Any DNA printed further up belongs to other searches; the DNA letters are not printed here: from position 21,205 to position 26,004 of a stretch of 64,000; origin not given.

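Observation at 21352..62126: Megaprotein locus with an orphan VirD4/TraG-type coupling ATPase: candidate undescribed envelope or cell-contact system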

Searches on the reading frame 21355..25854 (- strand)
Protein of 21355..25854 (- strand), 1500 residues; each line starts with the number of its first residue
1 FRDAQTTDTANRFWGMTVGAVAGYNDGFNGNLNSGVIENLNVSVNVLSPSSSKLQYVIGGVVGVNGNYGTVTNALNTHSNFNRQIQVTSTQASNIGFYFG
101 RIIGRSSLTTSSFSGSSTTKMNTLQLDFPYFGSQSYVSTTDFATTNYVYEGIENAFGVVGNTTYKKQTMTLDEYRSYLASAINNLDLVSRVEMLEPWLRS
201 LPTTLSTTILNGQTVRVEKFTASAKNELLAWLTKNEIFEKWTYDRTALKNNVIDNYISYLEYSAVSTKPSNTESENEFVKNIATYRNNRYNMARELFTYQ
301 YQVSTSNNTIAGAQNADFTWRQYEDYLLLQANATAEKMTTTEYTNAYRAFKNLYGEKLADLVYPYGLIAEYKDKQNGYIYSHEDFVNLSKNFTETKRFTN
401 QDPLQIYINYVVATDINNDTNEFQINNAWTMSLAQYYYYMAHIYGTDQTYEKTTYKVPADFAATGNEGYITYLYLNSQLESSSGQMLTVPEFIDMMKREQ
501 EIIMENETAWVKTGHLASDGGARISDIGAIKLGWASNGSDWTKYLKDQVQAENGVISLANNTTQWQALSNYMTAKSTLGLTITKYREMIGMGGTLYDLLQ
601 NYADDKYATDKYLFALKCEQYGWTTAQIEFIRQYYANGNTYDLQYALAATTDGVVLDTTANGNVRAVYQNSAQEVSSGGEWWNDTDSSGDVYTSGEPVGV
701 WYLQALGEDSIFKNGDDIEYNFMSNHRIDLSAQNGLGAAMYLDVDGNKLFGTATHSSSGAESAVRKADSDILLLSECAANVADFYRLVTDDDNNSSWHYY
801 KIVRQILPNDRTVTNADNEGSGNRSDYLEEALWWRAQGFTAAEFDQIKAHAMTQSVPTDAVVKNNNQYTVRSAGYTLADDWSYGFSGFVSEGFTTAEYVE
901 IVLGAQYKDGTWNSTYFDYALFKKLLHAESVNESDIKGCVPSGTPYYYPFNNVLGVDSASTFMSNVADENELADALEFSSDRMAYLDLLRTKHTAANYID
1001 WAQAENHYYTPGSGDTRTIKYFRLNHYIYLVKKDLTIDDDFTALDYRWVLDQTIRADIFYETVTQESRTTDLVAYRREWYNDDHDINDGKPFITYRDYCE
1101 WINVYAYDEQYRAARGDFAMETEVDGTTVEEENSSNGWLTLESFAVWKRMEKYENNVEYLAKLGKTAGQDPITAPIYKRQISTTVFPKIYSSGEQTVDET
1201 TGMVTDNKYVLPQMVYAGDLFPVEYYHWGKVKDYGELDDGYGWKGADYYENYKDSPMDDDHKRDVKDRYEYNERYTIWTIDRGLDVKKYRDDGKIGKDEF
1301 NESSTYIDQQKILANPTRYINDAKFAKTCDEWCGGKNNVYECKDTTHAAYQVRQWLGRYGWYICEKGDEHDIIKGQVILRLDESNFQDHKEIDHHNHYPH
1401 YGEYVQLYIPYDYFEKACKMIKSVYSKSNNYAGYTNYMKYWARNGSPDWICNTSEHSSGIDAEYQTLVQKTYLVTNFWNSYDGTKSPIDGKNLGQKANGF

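Call 57: find_homologous_proteins(query=window:21355-25854:-, max_evalue=0.00001)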
Query window:21355-25854:- (1500 aa): 2 proteins with E <= 0.00001 among 8000 candidates.
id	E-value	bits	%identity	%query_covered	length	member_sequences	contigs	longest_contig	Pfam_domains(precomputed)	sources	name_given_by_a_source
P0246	3.9e-276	938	49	73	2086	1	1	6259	-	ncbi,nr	ncbi:MAG: hypothetical protein IJ295_02215, partial [Clostridia bacterium]|nr:hypothetical protein [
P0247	1.8e-274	933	41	80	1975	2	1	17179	-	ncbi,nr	ncbi:MAG: hypothetical protein J5580_03830 [Clostridia bacterium]|nr:hypothetical protein [Clostridi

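Call 58: find_encoding_contigs(protein=P0247, flank=10000, max_places=2)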
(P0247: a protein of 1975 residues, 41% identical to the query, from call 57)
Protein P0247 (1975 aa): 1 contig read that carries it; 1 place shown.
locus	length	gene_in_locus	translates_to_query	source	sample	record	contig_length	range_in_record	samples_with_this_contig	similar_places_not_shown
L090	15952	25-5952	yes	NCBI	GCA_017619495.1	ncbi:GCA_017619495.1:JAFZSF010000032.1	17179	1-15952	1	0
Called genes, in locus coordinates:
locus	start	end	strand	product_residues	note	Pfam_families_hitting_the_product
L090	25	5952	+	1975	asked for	-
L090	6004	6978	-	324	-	-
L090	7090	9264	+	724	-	PF23139:OB_YrrC, PF14490:HHH_RecD2 (weak), PF14520:HHH_5, PF14490:HHH_RecD2, PF13604:AAA_30, PF13245:AAA_19, PF18335:SH3_13, PF13538:UvrD_C_2, +3 more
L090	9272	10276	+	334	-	PF02912:Phe_tRNA-synt_N, PF01409:tRNA-synt_2d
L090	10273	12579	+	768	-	PF01588:tRNA_bind, PF03483:B3_4, PF03484:B5, PF17759:tRNA_synthFbeta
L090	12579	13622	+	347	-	-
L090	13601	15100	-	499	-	PF01244:Peptidase_M19, PF00246:Peptidase_M14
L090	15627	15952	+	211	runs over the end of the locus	PF04237:YjbR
